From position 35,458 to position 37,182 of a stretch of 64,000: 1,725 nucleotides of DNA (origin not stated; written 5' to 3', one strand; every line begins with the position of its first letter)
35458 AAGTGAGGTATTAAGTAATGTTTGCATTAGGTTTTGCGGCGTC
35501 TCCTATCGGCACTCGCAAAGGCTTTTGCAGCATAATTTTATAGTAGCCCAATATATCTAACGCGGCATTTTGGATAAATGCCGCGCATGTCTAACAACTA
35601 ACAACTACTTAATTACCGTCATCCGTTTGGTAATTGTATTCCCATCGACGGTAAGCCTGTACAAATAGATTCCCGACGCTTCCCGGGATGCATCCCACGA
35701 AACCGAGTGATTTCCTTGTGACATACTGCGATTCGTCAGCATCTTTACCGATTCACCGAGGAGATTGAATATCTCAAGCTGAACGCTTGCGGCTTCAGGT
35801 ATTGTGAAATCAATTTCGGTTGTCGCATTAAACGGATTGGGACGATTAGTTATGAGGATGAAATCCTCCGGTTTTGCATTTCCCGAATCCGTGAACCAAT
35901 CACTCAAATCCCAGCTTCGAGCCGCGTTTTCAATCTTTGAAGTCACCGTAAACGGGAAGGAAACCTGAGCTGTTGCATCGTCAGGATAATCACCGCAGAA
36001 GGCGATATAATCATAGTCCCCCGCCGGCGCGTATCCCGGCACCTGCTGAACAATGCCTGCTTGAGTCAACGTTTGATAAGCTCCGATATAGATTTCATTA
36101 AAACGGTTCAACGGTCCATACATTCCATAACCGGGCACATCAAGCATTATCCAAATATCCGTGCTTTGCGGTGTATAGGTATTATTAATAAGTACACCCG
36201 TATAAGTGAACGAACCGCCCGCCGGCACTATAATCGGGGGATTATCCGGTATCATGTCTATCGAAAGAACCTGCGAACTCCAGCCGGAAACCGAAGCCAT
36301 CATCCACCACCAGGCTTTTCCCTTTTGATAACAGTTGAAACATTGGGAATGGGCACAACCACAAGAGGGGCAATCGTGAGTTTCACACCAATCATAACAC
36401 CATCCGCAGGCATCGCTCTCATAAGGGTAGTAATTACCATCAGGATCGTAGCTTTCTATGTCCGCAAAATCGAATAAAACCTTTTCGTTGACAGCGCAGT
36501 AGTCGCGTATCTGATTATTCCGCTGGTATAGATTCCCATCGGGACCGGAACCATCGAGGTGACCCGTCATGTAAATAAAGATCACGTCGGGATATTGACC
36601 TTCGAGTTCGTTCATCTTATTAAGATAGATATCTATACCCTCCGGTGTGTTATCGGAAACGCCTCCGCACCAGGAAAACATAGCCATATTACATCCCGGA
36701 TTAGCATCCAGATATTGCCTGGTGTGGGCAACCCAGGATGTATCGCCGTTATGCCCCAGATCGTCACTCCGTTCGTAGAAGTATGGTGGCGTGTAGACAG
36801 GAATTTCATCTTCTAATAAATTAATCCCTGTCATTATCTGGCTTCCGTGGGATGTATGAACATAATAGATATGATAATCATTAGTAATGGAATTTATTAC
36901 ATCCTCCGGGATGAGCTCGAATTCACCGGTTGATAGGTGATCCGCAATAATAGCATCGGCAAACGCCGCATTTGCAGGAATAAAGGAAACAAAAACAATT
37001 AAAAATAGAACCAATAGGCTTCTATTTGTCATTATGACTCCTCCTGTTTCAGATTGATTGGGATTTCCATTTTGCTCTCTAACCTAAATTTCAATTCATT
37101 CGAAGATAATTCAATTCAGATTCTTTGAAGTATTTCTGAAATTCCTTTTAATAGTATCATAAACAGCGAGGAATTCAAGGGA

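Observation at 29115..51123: Paralogous T9SS cargo family sharing an unassigned ~105-aa module placed just before the sorting domain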

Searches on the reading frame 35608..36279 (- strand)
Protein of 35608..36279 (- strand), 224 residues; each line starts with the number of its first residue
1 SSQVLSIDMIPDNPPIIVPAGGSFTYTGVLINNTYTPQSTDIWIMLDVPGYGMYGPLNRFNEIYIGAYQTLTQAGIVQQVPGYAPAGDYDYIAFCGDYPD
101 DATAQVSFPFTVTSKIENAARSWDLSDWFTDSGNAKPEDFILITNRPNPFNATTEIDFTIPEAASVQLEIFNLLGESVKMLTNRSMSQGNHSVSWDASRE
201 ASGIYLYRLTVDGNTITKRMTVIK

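Call 37: predict_structure(alignment_id=A5)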
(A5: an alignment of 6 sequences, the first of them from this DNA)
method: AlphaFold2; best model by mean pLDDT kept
length: 224 residues; sequences in the alignment: 6
mean_pLDDT: 79.7   pTM: 0.54
mean pLDDT of the five models: 79.7, 79.4, 78.0, 77.5, 76.9
residues with pLDDT >= 90: 42; 70-90: 142; 50-70: 21; < 50: 19
segments of 3 or more residues with pLDDT < 50: 131-142, 145-149
pLDDT, mean of each block of 10 residues (from residue 1): 78 89 89 83 87 83 79 86 89 82 86 72 69 44 48 77 86 89 88 85 87 81 72
secondary structure, 60 per line:
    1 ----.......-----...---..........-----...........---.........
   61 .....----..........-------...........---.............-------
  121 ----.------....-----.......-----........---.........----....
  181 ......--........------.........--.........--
elements in order: E5-11 E17-19 E23-32 E38-48 E52-65 E70-79 E87-97 E101-113 E141-147 E153-160 E164-172 E177-186 E189-196 E203-211 E214-222

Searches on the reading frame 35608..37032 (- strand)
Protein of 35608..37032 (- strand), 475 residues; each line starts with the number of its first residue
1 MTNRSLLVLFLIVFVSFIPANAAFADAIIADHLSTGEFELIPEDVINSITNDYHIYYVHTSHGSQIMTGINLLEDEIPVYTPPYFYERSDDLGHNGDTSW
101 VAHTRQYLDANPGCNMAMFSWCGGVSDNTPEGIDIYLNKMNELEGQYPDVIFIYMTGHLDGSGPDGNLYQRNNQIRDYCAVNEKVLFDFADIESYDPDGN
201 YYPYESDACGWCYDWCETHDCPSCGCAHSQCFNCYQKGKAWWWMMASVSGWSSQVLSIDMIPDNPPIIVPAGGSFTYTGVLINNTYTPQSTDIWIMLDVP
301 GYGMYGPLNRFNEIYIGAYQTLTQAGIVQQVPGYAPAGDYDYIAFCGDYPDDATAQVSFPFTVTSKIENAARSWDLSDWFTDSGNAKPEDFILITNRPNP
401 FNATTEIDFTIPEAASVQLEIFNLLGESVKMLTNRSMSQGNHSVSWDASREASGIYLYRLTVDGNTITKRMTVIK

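Call 5: search_protein_families(library=pfam, max_evalue=1, proteins=[window:35608-37032:-])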
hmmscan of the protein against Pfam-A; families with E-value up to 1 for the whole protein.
window:35608-37032:- (475 aa): 4 families
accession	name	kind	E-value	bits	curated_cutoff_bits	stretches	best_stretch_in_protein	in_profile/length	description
PF18962.6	Por_Secre_tail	-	9.3e-09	35.9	27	1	398-472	3-74/75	Secretion system C-terminal sorting domain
PF13860.13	FlgD_ig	-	3.9e-05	24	27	1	404-456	11-69/79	FlgD Ig-like domain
PF13585.12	CHU_C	-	0.017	15.7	27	1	401-466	14-77/86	CHU_C Type IX secretion signal domain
PF17386.8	LBP_C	-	0.092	13.1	26.6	1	280-293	20-33/53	Lacto-N-biose phosphorylase C-terminal domain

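Call 13: search_protein_families(library=ncbifam, max_evalue=1, proteins=[window:35608-37032:-])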
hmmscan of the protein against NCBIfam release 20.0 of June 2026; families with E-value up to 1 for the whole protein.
window:35608-37032:- (475 aa): 4 families
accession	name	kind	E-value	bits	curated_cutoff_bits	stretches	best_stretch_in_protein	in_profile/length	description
TIGR04183.1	Por_Secre_tail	domain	4.4e-11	42.6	23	1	398-472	3-70/72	T9SS type A sorting domain-containing protein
NF052323.1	T9SSA_dep_M6i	equivalog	3e-09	35.4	600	1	396-469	960-1033/1043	T9SS-dependent M6-like inactivated metalloprotease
NF033707.1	T9SS_sortase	equivalog_domain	9.5e-07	26.8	420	1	394-467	999-1082/1095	type IX secretion system sortase PorU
NF038113.1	T9SSA_dep_M36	equivalog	0.0007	17.9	885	1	396-471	795-866/869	T9SS-dependent M36 family metallopeptidase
